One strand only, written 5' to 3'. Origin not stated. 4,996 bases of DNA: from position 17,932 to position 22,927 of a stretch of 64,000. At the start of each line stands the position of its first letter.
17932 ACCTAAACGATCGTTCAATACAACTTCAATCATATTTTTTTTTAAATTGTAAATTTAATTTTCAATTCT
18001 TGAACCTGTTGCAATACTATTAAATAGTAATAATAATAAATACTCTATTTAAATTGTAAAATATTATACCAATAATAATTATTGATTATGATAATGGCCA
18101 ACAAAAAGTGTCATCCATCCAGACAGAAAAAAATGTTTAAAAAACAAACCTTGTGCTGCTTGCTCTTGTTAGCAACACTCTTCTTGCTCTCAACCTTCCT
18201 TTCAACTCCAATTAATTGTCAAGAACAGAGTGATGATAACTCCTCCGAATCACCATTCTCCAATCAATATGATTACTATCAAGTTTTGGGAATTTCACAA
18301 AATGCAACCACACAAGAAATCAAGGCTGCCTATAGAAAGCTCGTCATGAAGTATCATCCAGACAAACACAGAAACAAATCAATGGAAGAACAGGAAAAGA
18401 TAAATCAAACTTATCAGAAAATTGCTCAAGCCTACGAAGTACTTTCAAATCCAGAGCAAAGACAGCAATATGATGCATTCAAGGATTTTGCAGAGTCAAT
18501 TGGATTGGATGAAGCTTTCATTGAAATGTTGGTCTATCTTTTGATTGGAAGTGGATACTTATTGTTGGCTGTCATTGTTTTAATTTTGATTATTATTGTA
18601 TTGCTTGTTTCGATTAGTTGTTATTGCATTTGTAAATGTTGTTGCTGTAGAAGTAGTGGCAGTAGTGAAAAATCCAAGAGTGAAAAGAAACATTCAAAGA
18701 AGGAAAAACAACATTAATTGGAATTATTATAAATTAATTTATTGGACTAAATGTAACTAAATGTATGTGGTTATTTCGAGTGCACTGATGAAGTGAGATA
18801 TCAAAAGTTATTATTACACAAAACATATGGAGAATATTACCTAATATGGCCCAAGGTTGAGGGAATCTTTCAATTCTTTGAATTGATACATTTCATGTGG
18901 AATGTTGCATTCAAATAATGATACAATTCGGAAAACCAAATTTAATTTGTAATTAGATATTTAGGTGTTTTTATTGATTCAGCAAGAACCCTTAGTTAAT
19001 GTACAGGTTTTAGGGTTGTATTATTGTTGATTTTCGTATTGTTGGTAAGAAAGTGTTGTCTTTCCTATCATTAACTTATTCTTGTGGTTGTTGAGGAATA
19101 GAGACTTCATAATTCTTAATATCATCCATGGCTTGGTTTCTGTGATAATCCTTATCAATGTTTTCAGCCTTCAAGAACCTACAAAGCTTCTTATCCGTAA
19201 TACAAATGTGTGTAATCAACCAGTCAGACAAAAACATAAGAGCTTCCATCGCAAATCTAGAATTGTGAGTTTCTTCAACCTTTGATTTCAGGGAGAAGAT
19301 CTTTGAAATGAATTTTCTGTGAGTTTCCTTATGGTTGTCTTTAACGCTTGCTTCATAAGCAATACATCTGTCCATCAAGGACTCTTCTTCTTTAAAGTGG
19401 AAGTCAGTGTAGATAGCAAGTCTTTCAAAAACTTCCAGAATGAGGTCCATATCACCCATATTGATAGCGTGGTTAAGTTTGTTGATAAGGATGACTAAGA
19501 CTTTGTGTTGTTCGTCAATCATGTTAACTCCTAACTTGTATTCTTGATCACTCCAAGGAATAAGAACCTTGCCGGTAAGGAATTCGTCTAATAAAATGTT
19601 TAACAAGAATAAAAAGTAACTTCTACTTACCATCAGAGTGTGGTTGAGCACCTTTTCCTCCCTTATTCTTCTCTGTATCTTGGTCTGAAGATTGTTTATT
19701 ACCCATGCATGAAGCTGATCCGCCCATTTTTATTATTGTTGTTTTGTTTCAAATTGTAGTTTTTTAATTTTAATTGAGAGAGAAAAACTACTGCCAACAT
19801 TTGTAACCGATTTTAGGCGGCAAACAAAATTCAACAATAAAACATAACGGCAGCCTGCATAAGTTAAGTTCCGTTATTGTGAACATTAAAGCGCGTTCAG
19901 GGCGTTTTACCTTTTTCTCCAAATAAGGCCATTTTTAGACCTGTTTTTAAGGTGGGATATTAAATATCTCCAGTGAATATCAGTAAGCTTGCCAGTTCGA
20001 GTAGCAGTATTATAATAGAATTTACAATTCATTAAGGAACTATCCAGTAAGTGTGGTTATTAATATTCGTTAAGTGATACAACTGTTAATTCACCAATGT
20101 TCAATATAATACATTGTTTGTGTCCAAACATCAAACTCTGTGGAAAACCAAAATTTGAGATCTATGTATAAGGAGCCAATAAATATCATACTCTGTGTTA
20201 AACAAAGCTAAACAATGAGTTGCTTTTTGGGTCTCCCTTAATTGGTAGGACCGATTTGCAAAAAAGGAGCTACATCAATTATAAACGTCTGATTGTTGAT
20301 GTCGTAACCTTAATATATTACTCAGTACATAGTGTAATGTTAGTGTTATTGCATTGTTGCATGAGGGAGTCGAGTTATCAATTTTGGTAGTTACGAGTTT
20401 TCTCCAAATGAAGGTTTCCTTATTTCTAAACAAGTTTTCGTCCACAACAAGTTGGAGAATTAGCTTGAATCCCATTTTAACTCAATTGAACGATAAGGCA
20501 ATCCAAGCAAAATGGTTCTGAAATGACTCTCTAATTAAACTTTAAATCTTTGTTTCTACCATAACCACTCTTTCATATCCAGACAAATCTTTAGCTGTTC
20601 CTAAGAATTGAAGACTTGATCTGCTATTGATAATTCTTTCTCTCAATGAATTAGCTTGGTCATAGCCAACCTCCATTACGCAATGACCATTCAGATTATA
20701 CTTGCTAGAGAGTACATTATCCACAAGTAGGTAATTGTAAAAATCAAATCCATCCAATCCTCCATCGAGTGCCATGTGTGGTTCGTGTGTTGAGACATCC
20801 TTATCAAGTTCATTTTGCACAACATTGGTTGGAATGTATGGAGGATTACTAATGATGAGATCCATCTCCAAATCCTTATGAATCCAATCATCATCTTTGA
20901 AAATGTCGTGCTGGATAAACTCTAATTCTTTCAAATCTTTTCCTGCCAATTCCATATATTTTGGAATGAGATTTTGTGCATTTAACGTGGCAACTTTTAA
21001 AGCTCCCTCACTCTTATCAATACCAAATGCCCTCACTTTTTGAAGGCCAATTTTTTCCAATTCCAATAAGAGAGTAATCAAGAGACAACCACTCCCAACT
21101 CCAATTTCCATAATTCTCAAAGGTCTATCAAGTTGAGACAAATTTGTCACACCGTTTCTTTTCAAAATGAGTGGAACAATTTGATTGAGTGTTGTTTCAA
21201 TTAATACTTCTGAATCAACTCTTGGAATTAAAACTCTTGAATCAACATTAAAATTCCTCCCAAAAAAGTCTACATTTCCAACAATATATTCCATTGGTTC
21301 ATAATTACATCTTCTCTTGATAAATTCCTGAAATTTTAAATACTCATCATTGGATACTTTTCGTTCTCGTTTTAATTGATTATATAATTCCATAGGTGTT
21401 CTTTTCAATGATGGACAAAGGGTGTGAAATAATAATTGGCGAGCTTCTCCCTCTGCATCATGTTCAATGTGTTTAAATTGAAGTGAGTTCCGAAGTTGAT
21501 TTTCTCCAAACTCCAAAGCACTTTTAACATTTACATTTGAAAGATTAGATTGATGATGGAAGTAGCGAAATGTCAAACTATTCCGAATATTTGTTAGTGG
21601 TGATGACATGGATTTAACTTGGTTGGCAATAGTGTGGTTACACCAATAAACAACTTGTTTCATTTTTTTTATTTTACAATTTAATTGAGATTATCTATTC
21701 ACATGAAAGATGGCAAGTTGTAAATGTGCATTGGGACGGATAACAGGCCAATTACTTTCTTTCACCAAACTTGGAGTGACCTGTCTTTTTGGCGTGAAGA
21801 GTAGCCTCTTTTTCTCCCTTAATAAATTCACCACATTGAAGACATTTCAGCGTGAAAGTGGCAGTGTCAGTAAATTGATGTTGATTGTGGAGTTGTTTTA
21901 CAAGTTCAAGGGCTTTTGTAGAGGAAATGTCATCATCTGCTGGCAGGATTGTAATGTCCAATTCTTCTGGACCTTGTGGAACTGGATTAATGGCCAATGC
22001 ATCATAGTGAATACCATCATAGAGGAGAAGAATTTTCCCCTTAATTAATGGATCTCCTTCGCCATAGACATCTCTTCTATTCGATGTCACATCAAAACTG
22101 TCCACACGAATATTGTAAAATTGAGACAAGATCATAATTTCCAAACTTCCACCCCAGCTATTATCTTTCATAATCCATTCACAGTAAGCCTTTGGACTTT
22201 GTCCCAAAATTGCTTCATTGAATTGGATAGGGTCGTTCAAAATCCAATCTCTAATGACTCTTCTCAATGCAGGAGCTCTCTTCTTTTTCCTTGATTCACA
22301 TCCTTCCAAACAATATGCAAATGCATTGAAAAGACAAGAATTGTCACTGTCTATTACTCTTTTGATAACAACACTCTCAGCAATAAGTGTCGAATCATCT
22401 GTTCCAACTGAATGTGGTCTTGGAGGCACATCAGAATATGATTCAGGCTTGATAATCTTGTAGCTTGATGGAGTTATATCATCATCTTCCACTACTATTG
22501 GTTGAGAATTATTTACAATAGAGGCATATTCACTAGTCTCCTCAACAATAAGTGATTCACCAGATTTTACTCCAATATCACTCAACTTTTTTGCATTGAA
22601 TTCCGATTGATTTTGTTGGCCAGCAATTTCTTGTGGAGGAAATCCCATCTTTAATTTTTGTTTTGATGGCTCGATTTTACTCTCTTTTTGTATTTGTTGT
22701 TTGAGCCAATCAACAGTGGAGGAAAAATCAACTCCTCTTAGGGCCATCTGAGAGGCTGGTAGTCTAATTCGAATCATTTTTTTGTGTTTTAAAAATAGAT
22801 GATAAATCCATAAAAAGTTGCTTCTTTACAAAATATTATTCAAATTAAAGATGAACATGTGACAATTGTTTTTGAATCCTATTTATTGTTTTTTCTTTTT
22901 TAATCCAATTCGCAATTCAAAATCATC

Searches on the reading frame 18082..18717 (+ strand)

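Call 61: search_protein_families(library=pfam, proteins=[window:18082-18717:+], max_evalue=0.001)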
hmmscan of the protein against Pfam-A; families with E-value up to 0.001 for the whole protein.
window:18082-18717:+ (211 aa): 1 family
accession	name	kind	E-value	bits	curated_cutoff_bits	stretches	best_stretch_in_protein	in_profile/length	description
PF00226.36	DnaJ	-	5.5e-24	84.5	27.8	1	64-131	1-63/63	DnaJ domain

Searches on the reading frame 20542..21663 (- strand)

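Call 61: search_protein_families(library=pfam, proteins=[window:20542-21663:-], max_evalue=0.001)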
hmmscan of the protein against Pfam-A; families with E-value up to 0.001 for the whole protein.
window:20542-21663:- (373 aa): 3 families
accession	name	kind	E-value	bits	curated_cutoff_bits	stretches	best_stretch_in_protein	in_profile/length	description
PF17827.6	PrmC_N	-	6.2e-08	33.5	23.4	1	68-129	16-71/71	PrmC N-terminal domain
PF02384.22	N6_Mtase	-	9.8e-06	25.5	20.4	1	183-285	49-143/311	N-6 DNA Methylase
PF13847.12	Methyltransf_31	-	6.2e-05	23.2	27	1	182-273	5-81/145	Methyltransferase domain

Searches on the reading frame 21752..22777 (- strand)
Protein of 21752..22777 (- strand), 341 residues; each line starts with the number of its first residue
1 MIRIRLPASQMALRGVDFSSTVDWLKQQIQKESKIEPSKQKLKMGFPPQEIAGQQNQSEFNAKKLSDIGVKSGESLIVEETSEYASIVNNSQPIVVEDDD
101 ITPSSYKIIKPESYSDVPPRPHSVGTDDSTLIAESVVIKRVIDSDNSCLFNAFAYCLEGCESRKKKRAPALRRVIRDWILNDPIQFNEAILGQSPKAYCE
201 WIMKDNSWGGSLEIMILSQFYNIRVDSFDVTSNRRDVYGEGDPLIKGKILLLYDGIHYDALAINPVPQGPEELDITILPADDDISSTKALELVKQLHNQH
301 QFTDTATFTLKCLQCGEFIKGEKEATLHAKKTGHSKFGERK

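Call 61: search_protein_families(library=pfam, proteins=[window:21752-22777:-], max_evalue=0.001)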
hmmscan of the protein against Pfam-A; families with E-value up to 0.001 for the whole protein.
window:21752-22777:- (341 aa): 4 families
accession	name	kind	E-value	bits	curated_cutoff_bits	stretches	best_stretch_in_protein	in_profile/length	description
PF24560.1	zf-C2H2_OTU1_C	-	3.3e-15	55.9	27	1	306-339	1-34/35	Ubiquitin thioesterase OTU1, C-terminal C2H2-type zinc finger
PF21403.4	OTU1_UBXL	-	1.9e-07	32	22.7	1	2-51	3-49/49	OTU1, UBXL domain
PF02338.25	OTU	-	2.8e-05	25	23.3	1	144-225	2-84/128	OTU-like cysteine protease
PF00240.29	ubiquitin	-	0.00042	20.4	25.4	0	2-42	1-41/72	Ubiquitin family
